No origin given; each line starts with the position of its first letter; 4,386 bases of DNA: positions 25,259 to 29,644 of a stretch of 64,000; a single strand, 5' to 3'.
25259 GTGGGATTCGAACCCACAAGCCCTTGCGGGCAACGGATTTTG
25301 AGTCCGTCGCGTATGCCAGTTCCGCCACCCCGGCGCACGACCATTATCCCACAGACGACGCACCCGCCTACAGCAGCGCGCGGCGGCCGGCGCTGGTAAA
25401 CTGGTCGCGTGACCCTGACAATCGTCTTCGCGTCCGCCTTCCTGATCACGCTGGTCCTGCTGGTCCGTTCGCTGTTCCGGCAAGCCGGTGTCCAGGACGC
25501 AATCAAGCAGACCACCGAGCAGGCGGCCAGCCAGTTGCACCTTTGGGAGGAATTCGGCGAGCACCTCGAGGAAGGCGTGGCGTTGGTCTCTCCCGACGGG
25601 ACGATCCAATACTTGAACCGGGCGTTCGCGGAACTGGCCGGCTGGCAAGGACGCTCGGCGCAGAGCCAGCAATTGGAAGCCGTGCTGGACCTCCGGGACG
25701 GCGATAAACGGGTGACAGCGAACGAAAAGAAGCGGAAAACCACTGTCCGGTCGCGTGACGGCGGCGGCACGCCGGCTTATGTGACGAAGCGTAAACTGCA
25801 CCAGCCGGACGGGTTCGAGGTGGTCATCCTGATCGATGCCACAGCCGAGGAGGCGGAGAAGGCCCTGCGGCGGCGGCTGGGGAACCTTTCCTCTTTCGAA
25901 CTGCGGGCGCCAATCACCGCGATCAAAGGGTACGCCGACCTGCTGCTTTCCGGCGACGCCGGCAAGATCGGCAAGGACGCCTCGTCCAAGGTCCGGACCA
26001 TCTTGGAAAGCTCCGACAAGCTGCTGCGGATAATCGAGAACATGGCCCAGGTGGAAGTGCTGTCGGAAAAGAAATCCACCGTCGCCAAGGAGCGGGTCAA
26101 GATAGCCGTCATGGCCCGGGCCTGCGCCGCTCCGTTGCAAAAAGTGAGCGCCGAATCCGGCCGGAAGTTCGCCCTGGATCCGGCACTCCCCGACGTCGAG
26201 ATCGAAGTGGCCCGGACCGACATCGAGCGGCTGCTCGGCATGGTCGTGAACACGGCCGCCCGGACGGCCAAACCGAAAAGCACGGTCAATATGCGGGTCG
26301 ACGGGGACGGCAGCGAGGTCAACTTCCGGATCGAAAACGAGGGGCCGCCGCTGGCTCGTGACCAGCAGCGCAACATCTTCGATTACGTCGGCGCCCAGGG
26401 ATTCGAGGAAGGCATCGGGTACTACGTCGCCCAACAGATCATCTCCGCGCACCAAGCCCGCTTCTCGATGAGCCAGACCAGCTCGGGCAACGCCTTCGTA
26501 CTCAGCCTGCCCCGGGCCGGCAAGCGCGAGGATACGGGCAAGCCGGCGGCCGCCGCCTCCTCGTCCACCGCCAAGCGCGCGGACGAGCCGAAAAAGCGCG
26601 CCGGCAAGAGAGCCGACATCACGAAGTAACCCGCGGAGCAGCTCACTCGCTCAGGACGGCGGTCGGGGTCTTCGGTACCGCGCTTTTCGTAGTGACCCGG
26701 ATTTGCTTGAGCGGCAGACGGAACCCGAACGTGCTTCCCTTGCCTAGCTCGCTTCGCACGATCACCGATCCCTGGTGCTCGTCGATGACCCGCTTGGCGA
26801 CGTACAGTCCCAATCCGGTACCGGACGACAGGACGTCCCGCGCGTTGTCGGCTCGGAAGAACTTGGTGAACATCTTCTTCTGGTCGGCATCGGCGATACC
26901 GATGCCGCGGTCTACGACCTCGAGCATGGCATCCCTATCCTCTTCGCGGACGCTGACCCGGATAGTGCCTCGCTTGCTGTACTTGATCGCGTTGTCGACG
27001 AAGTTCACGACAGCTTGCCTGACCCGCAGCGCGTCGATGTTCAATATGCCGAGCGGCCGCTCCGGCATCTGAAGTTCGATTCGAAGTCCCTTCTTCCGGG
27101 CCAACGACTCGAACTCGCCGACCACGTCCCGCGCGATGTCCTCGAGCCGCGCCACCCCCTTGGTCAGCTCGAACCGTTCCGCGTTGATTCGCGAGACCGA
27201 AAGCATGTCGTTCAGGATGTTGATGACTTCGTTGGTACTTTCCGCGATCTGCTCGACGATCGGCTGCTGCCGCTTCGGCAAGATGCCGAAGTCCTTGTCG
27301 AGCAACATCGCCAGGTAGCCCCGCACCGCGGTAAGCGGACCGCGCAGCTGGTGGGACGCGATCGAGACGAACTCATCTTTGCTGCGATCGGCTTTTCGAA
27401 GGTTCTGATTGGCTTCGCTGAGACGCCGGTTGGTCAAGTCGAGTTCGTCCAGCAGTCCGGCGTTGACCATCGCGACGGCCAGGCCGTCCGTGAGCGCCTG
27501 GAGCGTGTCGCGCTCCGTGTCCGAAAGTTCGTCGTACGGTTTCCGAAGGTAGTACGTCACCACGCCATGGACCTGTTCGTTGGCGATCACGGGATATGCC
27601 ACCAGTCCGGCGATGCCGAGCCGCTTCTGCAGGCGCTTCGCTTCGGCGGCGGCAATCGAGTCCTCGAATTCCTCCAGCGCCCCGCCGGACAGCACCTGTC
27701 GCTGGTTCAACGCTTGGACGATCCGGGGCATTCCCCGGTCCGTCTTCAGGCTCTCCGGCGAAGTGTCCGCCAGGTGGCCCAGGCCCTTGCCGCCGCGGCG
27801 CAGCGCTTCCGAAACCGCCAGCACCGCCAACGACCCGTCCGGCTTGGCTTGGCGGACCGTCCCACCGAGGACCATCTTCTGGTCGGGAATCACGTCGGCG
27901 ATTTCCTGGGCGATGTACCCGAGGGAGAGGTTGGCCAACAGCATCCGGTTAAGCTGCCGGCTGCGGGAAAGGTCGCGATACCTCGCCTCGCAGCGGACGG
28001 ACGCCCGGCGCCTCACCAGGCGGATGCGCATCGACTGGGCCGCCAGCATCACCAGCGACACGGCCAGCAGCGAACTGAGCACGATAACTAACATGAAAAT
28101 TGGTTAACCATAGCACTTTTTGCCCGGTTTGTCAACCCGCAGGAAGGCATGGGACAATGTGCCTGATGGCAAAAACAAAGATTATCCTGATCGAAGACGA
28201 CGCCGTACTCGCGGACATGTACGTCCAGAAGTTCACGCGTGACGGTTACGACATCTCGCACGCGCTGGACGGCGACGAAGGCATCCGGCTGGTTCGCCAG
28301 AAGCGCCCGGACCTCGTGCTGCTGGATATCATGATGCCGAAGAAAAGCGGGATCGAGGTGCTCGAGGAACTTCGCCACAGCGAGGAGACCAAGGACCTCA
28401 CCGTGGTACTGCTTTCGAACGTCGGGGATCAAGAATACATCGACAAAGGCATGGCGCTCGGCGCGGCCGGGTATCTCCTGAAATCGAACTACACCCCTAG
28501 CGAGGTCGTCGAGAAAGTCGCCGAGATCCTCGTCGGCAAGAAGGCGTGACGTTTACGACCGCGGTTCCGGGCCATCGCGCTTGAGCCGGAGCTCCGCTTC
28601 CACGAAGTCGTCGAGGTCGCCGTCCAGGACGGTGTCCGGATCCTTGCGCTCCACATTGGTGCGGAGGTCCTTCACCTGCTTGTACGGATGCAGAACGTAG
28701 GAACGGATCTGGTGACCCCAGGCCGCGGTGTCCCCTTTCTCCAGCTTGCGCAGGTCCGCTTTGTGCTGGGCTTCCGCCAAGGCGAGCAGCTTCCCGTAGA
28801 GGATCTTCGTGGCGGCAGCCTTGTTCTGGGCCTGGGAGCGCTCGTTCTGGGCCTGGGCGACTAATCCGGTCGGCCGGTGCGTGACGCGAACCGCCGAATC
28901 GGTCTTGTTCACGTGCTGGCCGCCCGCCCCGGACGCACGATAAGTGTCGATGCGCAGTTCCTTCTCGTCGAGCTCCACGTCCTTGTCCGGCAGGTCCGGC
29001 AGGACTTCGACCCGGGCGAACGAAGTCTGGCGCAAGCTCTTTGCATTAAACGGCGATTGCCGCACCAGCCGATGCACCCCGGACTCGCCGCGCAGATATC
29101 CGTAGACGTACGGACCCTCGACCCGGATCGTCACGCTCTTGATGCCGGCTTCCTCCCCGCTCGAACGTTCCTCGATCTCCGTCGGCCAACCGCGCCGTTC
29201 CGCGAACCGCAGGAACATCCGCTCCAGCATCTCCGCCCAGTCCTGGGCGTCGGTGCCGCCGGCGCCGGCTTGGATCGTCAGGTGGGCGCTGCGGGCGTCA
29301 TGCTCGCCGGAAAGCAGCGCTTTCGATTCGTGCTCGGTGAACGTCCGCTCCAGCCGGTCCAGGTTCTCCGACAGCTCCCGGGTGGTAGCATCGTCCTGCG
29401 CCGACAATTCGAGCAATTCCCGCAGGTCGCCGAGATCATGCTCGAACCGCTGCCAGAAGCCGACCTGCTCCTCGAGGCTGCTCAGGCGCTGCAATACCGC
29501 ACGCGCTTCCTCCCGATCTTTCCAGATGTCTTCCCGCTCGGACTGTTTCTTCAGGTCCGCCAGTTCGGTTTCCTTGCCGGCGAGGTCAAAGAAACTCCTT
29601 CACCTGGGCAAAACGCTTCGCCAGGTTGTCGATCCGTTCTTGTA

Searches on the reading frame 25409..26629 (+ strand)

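Call 27: search_protein_families(library=pfam, proteins=[window:25409-26629:+], max_evalue=0.00001)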
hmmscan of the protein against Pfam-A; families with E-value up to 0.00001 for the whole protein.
window:25409-26629:+ (406 aa): 4 families
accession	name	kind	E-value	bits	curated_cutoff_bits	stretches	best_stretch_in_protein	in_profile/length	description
PF02518.31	HATPase_c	-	1e-08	36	26.4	1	270-369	4-109/111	Histidine kinase-, DNA gyrase B-, and HSP90-like ATPase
PF00512.31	HisKA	-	4.5e-07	30.3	26.9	1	164-212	12-57/66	His Kinase A (phospho-acceptor) domain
PF08448.16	PAS_4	-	4.7e-06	27.2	23.1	0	51-136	2-94/110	PAS fold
PF00989.32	PAS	-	7.7e-06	26.3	22.6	0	51-137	8-106/113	PAS fold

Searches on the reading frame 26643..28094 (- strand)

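Call 27: search_protein_families(library=pfam, proteins=[window:26643-28094:-], max_evalue=0.00001)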
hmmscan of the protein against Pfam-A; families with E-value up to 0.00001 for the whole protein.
window:26643-28094:- (483 aa): 3 families
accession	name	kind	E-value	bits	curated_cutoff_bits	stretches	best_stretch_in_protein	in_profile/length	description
PF02518.31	HATPase_c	-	3.6e-28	98.7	26.4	1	354-463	2-110/111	Histidine kinase-, DNA gyrase B-, and HSP90-like ATPase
PF00512.31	HisKA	-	2.6e-15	56.7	26.9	1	239-305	2-65/66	His Kinase A (phospho-acceptor) domain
PF13185.12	GAF_2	-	4.4e-06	27.4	28.6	0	84-209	29-135/136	GAF domain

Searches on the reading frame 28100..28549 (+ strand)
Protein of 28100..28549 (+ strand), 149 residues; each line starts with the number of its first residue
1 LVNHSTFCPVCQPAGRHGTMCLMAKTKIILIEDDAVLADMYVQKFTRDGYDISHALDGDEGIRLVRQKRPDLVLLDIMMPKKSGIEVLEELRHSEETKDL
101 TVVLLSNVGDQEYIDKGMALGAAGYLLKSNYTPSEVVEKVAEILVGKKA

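Call 27: search_protein_families(library=pfam, proteins=[window:28100-28549:+], max_evalue=0.00001)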
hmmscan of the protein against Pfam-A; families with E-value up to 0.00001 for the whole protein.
window:28100-28549:+ (149 aa): 1 family
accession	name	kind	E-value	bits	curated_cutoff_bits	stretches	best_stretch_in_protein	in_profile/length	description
PF00072.30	Response_reg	-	2.9e-22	79.4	30.2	1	28-139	1-109/111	Response regulator receiver domain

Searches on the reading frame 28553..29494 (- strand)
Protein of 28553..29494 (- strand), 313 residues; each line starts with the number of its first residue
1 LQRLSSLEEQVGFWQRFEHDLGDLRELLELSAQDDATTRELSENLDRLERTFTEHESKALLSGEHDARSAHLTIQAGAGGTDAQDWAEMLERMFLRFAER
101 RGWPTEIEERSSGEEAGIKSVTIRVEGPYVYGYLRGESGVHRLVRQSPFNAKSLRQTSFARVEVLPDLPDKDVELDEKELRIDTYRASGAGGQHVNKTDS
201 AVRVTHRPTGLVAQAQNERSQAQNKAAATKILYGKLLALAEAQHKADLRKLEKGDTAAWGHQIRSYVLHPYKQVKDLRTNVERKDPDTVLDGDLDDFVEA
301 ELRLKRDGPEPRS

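Call 27: search_protein_families(library=pfam, proteins=[window:28553-29494:-], max_evalue=0.00001)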
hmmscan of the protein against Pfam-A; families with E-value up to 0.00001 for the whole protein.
window:28553-29494:- (313 aa): 2 families
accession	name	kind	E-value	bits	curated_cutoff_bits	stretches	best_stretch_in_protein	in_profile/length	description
PF03462.23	PCRF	-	7.1e-45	153.6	24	1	2-162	29-194/194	PCRF domain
PF00472.26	RF-1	-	5.3e-37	126.8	35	1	171-278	3-116/116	RF-1 domain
